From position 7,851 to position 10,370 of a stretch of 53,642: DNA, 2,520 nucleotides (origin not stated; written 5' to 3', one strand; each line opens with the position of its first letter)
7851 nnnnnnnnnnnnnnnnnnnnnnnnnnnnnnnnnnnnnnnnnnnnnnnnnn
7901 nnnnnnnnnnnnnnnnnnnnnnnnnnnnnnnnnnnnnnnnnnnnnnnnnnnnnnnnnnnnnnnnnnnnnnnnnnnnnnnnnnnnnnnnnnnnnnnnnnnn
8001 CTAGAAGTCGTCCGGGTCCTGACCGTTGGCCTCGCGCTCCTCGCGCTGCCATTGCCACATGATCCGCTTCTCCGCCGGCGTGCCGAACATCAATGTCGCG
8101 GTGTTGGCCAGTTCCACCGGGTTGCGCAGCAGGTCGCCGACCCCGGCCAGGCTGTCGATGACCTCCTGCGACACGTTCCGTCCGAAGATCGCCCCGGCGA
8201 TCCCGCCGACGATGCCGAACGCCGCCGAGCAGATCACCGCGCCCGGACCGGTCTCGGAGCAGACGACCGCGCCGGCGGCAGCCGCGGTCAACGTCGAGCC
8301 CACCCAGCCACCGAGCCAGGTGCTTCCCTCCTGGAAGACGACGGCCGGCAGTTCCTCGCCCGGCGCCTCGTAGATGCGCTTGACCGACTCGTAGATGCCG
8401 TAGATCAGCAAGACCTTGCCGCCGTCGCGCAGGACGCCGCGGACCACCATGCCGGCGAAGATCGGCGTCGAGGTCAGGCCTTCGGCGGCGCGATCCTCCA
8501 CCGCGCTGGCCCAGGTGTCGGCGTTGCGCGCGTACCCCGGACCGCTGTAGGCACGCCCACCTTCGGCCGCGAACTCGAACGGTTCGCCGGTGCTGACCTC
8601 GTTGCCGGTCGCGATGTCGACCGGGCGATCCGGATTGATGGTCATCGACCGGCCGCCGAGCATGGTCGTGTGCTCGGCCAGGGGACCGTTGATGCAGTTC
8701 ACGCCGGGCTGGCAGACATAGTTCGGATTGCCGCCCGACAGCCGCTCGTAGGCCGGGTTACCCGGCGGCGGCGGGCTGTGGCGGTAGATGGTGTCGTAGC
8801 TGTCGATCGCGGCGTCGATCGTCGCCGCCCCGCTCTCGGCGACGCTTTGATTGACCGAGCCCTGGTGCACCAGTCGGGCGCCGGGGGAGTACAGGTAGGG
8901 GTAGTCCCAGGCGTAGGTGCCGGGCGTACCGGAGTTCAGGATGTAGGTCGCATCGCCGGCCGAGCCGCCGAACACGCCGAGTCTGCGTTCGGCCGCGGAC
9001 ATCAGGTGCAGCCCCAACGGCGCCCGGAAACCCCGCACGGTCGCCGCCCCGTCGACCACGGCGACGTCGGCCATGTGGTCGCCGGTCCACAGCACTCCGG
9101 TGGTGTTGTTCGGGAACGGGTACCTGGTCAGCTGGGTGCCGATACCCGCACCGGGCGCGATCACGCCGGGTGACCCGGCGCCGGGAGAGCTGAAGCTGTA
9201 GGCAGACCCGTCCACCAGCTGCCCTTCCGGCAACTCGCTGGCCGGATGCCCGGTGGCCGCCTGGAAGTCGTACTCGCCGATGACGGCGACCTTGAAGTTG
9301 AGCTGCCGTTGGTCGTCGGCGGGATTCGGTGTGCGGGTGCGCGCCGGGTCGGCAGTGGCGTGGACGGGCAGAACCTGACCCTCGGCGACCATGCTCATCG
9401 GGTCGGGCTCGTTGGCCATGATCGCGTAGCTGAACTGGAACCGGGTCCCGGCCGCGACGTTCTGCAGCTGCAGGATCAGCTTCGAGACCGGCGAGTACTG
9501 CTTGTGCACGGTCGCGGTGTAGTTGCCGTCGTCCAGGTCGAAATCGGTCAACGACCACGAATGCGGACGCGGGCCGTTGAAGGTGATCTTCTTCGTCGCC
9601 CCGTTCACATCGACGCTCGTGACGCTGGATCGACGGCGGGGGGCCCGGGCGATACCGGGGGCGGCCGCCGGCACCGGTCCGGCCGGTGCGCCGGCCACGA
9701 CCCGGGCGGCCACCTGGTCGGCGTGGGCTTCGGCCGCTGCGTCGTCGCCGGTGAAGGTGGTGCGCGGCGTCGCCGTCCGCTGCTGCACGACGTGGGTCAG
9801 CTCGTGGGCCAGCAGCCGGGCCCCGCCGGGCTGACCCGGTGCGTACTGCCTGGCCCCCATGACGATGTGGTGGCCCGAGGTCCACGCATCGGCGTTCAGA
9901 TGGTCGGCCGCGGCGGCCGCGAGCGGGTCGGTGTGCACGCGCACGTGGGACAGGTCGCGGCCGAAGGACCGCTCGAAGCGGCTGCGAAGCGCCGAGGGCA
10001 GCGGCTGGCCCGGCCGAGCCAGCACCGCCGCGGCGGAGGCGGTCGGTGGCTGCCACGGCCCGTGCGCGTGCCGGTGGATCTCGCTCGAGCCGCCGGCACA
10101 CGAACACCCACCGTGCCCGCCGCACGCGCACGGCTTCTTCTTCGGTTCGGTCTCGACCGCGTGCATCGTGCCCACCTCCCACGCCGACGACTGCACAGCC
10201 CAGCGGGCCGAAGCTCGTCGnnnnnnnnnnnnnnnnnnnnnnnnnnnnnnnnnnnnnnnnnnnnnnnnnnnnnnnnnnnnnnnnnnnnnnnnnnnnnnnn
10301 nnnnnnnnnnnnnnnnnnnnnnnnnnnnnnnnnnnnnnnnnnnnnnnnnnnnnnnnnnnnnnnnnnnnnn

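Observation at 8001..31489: Complete extracellular contractile injection system (eCIS / phage-tail-like) locus with its own regulator and toxin candidate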

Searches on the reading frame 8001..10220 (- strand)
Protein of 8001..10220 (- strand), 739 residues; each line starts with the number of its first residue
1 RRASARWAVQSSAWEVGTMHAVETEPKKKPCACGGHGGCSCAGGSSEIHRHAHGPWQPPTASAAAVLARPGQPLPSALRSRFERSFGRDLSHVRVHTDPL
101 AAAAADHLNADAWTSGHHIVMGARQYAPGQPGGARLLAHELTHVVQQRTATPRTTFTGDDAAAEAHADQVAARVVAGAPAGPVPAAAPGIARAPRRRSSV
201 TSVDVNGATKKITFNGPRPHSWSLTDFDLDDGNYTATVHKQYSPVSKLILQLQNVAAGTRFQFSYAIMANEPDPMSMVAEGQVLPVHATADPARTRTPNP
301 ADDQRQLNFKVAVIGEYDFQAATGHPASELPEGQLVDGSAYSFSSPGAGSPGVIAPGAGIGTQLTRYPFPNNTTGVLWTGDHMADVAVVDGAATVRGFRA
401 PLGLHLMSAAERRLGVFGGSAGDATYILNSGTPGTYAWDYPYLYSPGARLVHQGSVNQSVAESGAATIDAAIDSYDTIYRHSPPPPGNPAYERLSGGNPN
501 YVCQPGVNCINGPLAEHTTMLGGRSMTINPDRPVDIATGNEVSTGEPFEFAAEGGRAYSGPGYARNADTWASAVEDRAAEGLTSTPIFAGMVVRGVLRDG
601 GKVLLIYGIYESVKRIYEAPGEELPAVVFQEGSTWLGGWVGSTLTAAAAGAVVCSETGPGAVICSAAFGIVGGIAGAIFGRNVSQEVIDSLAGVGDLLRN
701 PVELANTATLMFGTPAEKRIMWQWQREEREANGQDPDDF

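Call 7: search_protein_families(library=pfam, proteins=[window:8001-10220:-], max_evalue=0.01)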
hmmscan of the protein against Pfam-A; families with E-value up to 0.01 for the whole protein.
window:8001-10220:- (739 aa): 1 family
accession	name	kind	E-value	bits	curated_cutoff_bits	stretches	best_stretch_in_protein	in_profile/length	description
PF13699.11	eCIS_core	-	9.9e-30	103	22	1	73-150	1-78/79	eCIS core domain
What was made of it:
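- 8001..10223 (-): Cargo/effector candidate. It has an N-terminal Cys/His-rich stretch, then an eCIS_core (DUF4157) domain with HExxH, a beta-sandwich, an unassigned about 300-aa core domain, and a C-terminal glycine-rich hydrophobic hairpin. The likely start is the ATG at 10166. Pfam eCIS_core E = 1e-29 (call 7).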

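Call 75: search_protein_families(library=pfam, alignment_id=A9, max_evalue=0.001)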
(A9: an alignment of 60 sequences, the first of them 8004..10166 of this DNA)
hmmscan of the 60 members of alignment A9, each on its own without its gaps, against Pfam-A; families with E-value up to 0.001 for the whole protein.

A. member 1, window:8004-10166:- (721 aa): 1 family
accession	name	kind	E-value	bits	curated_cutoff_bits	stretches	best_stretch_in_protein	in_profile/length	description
PF13699.11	eCIS_core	-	9.5e-30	103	22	1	55-132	1-78/79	eCIS core domain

B. families by the number of members that match (of 60 scanned): 1 family
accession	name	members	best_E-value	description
PF13699.11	eCIS_core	52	9.6e-54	eCIS core domain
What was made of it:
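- The window's cargo domain is fused to eCIS_core in 52 of 60 family members (call 75).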

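Call 76: predict_structure(alignment_id=A7)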
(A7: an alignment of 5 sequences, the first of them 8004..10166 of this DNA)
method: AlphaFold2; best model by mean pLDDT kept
length: 721 residues; sequences in the alignment: 5
mean_pLDDT: 36.7   pTM: 0.24
mean pLDDT of the five models: 36.7, 36.5, 35.5, 34.2, 33.1
residues with pLDDT >= 90: 0; 70-90: 18; 50-70: 108; < 50: 595
segments of 3 or more residues with pLDDT < 50: 1-53, 78-113, 133-141, 168-215, 224-230, 238-256, 266-297, 315-318, 320-581, 584-700, 718-721
pLDDT, mean of each block of 10 residues (from residue 1): 24 24 22 22 32 54 67 51 37 37 37 55 61 38 60 73 61 26 25 40 30 49 47 51 32 43 52 28 26 43 57 53 38 25 23 33 33 34 36 34 36 30 25 33 39 33 32 37 30 24 21 30 29 22 22 25 27 40 45 35 38 34 33 26 30 27 24 27 32 38 57 57 26
secondary structure, 60 per line:
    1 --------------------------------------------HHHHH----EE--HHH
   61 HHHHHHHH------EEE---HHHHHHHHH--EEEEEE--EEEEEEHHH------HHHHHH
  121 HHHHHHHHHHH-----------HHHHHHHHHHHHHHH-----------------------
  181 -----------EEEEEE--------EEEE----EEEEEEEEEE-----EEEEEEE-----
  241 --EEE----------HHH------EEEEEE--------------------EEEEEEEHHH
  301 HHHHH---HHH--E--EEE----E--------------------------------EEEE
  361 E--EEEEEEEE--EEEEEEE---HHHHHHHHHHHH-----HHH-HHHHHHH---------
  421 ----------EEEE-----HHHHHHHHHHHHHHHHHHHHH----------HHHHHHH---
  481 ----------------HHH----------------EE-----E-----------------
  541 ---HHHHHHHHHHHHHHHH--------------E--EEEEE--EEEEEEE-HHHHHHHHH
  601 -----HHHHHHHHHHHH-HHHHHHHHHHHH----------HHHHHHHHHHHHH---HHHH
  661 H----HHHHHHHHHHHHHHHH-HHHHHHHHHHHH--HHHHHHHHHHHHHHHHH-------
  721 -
elements in order (helices of 4 or more, strands of 3 or more residues): H45-49 H58-68 E75-77 H81-89 E92-97 E100-105 H115-131 H143-157 E192-197 E206-209 E214-223 E229-235 E243-245 E265-270 E291-297 H298-305 E317-319 E357-361 E364-371 E374-380 H384-395 H405-411 E431-434 H440-460 H471-477 H544-559 E577-581 E584-590 H592-600 H606-617 H619-630 H641-653 H657-661 H666-681 H683-694 H697-713
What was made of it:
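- Tried and rejected: AlphaFold2 of the cargo with a 5-sequence alignment failed (pLDDT 36.7; call 76).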

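Call 82: predict_structure(alignment_id=A9)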
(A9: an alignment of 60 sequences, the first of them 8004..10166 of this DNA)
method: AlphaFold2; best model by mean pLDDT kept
length: 721 residues; sequences in the alignment: 60
mean_pLDDT: 74.1   pTM: 0.46
mean pLDDT of the five models: 74.1, 73.5, 73.4, 72.7, 72.4
residues with pLDDT >= 90: 239; 70-90: 227; 50-70: 108; < 50: 147
segments of 3 or more residues with pLDDT < 50: 1-36, 175-177, 279-292, 325-345, 595-597, 614-677
pLDDT, mean of each block of 10 residues (from residue 1): 37 41 37 46 90 97 96 98 91 92 96 93 93 64 80 90 76 55 95 94 94 96 80 93 89 88 94 72 39 70 77 82 47 32 54 94 93 92 87 73 80 89 87 95 97 89 80 78 61 81 94 88 89 63 80 84 87 70 78 52 57 44 34 36 37 30 31 45 65 76 85 72 38
secondary structure, 60 per line:
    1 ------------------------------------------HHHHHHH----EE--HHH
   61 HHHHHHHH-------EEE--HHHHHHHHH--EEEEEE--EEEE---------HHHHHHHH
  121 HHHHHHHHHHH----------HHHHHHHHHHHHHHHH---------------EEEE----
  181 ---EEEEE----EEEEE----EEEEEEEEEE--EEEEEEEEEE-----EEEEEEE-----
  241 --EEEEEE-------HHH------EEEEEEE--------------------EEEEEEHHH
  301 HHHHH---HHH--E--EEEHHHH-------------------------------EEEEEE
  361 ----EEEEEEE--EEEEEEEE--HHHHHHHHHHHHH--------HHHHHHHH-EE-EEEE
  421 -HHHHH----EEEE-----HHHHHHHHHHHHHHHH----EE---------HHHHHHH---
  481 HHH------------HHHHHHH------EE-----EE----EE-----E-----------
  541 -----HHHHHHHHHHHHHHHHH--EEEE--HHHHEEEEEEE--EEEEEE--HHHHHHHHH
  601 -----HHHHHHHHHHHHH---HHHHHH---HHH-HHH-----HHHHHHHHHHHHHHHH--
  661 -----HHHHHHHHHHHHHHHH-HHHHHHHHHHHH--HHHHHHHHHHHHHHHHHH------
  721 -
elements in order (helices of 4 or more, strands of 3 or more residues): H43-49 H58-68 E76-78 H81-89 E92-97 E100-103 H113-131 H142-157 E173-176 E184-188 E193-197 E202-211 E214-223 E229-235 E243-248 E265-271 E292-297 H298-305 E317-319 H320-323 E355-360 E365-371 E374-381 H384-396 H405-412 E417-420 H422-426 E431-434 H440-455 H471-477 H496-502 H546-562 E565-568 H571-574 E575-581 E584-589 H592-600 H606-618 H622-627 H643-658 H666-681 H683-694 H697-714
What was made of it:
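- Tried and rejected: A 60-sequence alignment gave pLDDT 74 (call 82).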

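Call 85: fold_search(model_id=the predicted structure, library=pdb)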
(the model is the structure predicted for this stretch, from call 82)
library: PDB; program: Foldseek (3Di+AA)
matches with E <= 10: 87; with E <= 0.001: 0
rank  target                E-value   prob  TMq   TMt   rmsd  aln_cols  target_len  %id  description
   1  8da2                  2.0e-01  0.21  0.07  0.13  12.8       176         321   12  Acinetobacter baumannii L,D-transpeptidase (released 2022-09-14)
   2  2d5g_B                1.6e+00  0.06  0.06  0.26  10.7       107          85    8  Structure of ubiquitin fold protein R767E mutant (released 2006-11-01)
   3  9fbg_E                2.2e+00  0.01  0.04  0.10  14.4       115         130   13  SARS-CoV-2 Nucleocapsid N-terminal domain (NTD) mutant P151S (released 2024-11-20)
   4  6wkp_C                2.5e+00  0.02  0.04  0.15  14.3       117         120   14  Crystal structure of RNA-binding domain of nucleocapsid phosphoprotein from SARS CoV-2, monoclinic crystal form (released 2020-04-29)
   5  7xwz_B                2.6e+00  0.02  0.05  0.15  13.6       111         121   15  Crystal structure of SARS-CoV-2 N-NTD and dsRNA complex (released 2023-02-08)
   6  6ntw                  2.9e+00  0.05  0.05  0.07  15.1       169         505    9  Crystal structure of E. coli YcbB (released 2019-03-20)
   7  5xax_A                2.9e+00  0.02  0.05  0.17  16.2       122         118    7  Parallel homodimer structures of the extracellular domains of the voltage-gated sodium channel beta4 subunit explain i (released 2017-07-05)
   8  8ziw_A                2.9e+00  0.02  0.04  0.07  14.3        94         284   13  enteropeptidase with E574A (released 2025-05-21)
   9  6ck9_L                2.9e+00  0.01  0.05  0.11  15.5       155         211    8  Crystal Structure of HIV-1 ConC_Base0 Prefusion Env Trimer in Complex with Human Antibody Fragment 3H109L and 35O22 va (released 2018-04-25)
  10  9lbz_q                3.1e+00  0.03  0.05  0.14  15.4       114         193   10  unique-vertex of mature phage N4 (released 2025-04-16)
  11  2d5g_A                3.1e+00  0.02  0.05  0.22  13.5       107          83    9  Structure of ubiquitin fold protein R767E mutant (released 2006-11-01)
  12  2y6t_E                3.1e+00  0.01  0.03  0.11  17.7        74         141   18  Molecular Recognition of Chymotrypsin by the Serine Protease Inhibitor Ecotin from Yersinia pestis (released 2011-04-20)
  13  3i2c_L                3.1e+00  0.01  0.05  0.10  15.7       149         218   13  Crystal structure of anti-IL-23 antibody CNTO4088 (released 2009-07-07)
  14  9hi7_I                3.3e+00  0.01  0.05  0.10  15.9       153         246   11  Structure of MC.7.G5 T cell receptor in complex with MR1 R9H (released 2025-04-23)
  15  3t5i_A                3.5e+00  0.01  0.04  0.14  16.4       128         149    8  Structure of Fully modified farnesylated Rheb Peptide in complex with PDE6D (released 2011-11-02)
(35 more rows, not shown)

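Call 94: fold_search(model_id=the predicted structure, library=viral)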
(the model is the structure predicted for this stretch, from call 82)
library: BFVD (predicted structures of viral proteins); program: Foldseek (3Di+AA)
matches with E <= 10: 51; with E <= 0.001: 0
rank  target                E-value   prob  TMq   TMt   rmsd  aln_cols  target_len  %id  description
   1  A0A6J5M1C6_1          6.2e-01  0.57  0.11  0.10  18.2       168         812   18  Amidoligase enzyme [uncultured Caudovirales phage]
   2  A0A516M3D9            6.2e-01  0.06  0.06  0.12  13.9       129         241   10  (no name in the UniProt tables at hand)
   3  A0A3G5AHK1            1.0e+00  0.05  0.07  0.14  15.4       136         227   13  Uncharacterized protein [Solivirus sp.]
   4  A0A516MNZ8            1.2e+00  0.04  0.06  0.18  15.2       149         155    7  (no name in the UniProt tables at hand)
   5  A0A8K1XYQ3            1.2e+00  0.04  0.06  0.05  11.2       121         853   12  (no name in the UniProt tables at hand)
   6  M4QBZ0                1.3e+00  0.01  0.05  0.09  17.2       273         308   10  (no name in the UniProt tables at hand)
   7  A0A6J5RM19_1          1.9e+00  0.06  0.08  0.06  27.1       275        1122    8  Gene product 88 domain-containing protein [uncultured Caudovirales phage]
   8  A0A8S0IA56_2          1.9e+00  0.03  0.05  0.05  18.0       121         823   15  (no name in the UniProt tables at hand)
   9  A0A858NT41            2.2e+00  0.15  0.08  0.31   9.1       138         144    6  (no name in the UniProt tables at hand)
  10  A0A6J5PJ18            2.6e+00  0.01  0.04  0.10  14.8        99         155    8  Uncharacterized protein [uncultured Caudovirales phage]
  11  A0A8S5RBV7            2.7e+00  0.20  0.11  0.28   8.3       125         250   12  Peptidase [virus sp. ctmTa7]
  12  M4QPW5                3.6e+00  0.07  0.04  0.05  12.1        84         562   18  (no name in the UniProt tables at hand)
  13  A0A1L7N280            3.6e+00  0.02  0.07  0.19  20.4       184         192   14  Uncharacterized protein [Ralstonia phage RP31]
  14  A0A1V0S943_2          3.6e+00  0.01  0.04  0.03  15.0       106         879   12  Collagen triple helix repeat motif-containing protein [Catovirus CTV1]
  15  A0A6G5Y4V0            3.6e+00  0.01  0.05  0.07  22.2       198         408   11  (no name in the UniProt tables at hand)
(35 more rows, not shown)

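Call 95: search_protein_families(library=ncbifam, proteins=[window:8004-10166:-], max_evalue=0.001)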
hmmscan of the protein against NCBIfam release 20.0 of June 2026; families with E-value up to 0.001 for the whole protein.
window:8004-10166:- (721 aa): 0 families
